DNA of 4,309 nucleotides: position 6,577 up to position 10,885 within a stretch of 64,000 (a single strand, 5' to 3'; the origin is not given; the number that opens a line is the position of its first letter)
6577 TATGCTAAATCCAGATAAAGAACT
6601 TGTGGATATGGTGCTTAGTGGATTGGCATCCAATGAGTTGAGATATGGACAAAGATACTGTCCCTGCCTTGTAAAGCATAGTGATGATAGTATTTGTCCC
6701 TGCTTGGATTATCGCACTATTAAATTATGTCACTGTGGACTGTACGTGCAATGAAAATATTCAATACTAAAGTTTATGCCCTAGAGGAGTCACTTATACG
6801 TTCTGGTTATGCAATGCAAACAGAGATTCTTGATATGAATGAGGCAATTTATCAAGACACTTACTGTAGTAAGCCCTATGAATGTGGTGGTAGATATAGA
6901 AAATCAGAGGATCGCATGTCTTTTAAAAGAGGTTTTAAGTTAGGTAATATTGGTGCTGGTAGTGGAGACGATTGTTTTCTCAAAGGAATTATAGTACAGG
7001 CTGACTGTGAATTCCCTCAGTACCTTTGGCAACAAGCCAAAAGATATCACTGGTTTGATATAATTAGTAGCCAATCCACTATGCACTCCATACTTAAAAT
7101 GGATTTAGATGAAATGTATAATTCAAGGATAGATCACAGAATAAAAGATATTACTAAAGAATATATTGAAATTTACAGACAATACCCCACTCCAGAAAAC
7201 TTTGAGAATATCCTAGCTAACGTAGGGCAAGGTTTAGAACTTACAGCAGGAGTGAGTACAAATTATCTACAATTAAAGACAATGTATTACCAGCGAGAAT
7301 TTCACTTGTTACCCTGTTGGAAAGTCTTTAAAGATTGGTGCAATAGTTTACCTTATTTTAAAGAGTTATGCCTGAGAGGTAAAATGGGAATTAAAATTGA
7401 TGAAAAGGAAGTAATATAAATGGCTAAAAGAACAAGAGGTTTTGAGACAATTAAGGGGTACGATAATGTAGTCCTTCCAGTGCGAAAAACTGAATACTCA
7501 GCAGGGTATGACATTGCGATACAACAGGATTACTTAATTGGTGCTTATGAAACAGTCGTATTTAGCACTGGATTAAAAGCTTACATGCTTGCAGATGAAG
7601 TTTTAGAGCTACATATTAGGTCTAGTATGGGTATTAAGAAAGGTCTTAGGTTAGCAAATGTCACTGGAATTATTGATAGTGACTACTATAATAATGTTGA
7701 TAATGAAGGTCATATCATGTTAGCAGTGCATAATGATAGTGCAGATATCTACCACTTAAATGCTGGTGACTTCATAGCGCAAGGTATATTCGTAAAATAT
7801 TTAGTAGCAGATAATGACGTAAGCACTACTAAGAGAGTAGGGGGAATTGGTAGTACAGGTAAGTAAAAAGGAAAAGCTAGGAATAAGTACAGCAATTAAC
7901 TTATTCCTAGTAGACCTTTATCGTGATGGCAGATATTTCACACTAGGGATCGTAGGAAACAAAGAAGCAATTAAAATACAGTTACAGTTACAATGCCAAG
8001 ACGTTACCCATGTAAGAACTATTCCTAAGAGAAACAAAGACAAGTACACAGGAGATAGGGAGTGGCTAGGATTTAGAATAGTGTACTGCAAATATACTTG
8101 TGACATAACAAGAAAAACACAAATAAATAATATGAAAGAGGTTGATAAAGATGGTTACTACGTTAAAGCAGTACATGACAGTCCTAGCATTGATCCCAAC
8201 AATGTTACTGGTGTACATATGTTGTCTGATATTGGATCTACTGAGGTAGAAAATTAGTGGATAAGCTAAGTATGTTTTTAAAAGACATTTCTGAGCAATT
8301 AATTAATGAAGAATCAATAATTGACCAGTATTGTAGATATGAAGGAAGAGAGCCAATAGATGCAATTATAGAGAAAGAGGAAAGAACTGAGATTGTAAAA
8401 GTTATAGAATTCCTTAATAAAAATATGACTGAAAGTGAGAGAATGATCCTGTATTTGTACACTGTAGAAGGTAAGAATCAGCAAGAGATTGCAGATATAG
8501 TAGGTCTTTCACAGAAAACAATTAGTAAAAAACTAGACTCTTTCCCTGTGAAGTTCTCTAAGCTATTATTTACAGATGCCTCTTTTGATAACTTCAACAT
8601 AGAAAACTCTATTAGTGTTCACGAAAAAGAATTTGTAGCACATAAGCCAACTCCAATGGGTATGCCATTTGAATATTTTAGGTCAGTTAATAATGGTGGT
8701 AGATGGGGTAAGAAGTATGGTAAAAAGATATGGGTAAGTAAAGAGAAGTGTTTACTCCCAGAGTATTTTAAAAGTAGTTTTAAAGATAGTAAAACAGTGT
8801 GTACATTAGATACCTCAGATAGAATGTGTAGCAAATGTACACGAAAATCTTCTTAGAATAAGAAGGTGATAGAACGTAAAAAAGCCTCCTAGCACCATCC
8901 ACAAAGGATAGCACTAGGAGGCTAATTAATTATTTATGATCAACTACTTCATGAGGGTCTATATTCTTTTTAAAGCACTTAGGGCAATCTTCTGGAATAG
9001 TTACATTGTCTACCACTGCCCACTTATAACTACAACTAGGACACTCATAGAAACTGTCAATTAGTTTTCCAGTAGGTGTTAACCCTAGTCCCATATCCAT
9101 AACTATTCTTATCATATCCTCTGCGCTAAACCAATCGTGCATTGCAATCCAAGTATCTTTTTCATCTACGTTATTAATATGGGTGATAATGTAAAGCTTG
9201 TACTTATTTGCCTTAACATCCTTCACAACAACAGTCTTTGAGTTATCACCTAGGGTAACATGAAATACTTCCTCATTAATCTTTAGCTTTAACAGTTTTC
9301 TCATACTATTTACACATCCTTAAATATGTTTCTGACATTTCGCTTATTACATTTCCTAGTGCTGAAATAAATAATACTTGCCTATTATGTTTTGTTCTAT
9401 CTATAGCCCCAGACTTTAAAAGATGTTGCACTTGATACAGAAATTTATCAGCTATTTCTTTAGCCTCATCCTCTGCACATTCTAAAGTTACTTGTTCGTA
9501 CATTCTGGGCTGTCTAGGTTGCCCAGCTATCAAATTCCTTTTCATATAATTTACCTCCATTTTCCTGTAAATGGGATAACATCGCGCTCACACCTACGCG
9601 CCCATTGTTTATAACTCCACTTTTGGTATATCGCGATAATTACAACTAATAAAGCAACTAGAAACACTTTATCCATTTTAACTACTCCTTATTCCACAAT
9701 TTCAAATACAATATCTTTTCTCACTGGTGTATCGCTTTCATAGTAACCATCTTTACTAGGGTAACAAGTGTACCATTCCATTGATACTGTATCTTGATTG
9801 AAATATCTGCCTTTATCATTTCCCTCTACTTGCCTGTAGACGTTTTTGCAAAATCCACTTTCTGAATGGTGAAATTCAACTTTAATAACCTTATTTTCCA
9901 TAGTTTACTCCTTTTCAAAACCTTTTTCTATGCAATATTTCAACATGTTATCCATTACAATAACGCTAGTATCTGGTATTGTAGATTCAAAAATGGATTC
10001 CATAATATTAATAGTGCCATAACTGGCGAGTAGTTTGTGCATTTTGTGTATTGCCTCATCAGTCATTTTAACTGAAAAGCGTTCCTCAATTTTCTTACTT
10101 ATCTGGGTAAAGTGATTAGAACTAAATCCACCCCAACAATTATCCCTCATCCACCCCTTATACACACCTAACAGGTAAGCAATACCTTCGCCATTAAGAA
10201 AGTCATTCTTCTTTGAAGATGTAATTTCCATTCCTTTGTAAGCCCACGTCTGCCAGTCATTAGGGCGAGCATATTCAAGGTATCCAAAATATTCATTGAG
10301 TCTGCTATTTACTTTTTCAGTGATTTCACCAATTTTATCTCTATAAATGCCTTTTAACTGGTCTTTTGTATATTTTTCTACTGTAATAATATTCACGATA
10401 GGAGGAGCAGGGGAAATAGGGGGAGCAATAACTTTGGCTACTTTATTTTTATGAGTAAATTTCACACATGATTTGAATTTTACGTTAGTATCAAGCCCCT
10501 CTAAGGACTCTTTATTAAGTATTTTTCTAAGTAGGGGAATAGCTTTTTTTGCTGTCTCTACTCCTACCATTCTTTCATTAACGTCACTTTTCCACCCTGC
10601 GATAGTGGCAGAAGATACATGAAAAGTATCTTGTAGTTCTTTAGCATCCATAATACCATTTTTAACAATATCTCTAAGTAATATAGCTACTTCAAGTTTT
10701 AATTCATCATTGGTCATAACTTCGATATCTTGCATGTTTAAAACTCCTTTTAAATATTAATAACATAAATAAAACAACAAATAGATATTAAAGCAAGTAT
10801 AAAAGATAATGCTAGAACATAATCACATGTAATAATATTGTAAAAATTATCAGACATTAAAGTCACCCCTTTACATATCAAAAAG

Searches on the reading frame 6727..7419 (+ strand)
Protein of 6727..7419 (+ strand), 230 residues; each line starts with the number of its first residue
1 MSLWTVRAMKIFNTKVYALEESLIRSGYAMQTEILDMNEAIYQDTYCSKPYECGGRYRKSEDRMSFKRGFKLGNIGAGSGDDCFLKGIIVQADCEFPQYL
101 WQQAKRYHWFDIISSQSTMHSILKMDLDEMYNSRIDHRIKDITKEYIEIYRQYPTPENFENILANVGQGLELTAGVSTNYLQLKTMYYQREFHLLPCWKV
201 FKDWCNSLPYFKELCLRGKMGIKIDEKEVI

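Call 14: search_protein_families(library=phrogs, proteins=[window:6727-7419:+], max_evalue=0.00001)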
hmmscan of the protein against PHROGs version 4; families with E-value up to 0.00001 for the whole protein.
window:6727-7419:+ (230 aa): 1 family
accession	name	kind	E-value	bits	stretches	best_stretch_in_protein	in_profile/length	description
phrog_6721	-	unknown function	1.2e-46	160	1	7-215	6-215/218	-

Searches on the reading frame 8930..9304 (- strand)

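Call 3: search_protein_families(library=pfam, proteins=[window:8930-9304:-], max_evalue=0.1)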
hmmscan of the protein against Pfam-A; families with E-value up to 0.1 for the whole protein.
window:8930-9304:- (124 aa): 3 families
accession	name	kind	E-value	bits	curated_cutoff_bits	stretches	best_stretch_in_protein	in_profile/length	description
PF14311.12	DUF4379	-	0.0071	17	24.5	1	87-111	29-54/56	Probable Treble clef zinc finger domain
PF23455.1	DUF7129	-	0.015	15.4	30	1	83-110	9-33/45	Domain of unknown function (DUF7129)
PF18551.6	TackOD1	-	0.076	13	32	1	74-123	63-107/188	Thaumarchaeal output domain 1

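Call 5: search_protein_families(library=phrogs, proteins=[window:8930-9304:-], max_evalue=0.01)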
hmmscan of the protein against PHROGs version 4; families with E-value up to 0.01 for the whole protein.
window:8930-9304:- (124 aa): 0 families

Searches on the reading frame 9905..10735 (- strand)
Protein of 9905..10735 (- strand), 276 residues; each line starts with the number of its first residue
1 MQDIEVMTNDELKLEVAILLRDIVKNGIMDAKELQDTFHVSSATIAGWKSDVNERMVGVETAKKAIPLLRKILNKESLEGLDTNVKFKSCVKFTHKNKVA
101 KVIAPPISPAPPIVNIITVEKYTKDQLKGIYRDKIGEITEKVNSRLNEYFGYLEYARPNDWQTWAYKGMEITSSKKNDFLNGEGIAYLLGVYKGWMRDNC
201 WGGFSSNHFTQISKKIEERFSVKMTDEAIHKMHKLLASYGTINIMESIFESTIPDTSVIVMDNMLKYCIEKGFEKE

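Call 3: search_protein_families(library=pfam, proteins=[window:9905-10735:-], max_evalue=0.1)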
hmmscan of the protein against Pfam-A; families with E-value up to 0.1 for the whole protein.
window:9905-10735:- (276 aa): 0 families

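Call 4: search_protein_families(library=padloc, proteins=[window:9905-10735:-], max_evalue=0.1)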
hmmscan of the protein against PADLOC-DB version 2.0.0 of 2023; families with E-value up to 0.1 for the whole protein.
window:9905-10735:- (276 aa): 1 family
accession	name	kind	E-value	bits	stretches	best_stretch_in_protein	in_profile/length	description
PDLC02027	Cas2d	-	0.021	13.3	1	226-271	12-56/89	-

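Call 5: search_protein_families(library=phrogs, proteins=[window:9905-10735:-], max_evalue=0.01)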
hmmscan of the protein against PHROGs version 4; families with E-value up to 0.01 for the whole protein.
window:9905-10735:- (276 aa): 1 family
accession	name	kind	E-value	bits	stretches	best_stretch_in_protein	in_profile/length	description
phrog_33282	-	unknown function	0.0019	19.6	1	193-227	33-62/67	-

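Call 7: search_protein_families(library=ncbifam, proteins=[window:9905-10735:-], max_evalue=0.01)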
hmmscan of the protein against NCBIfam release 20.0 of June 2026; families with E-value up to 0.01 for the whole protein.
window:9905-10735:- (276 aa): 0 families
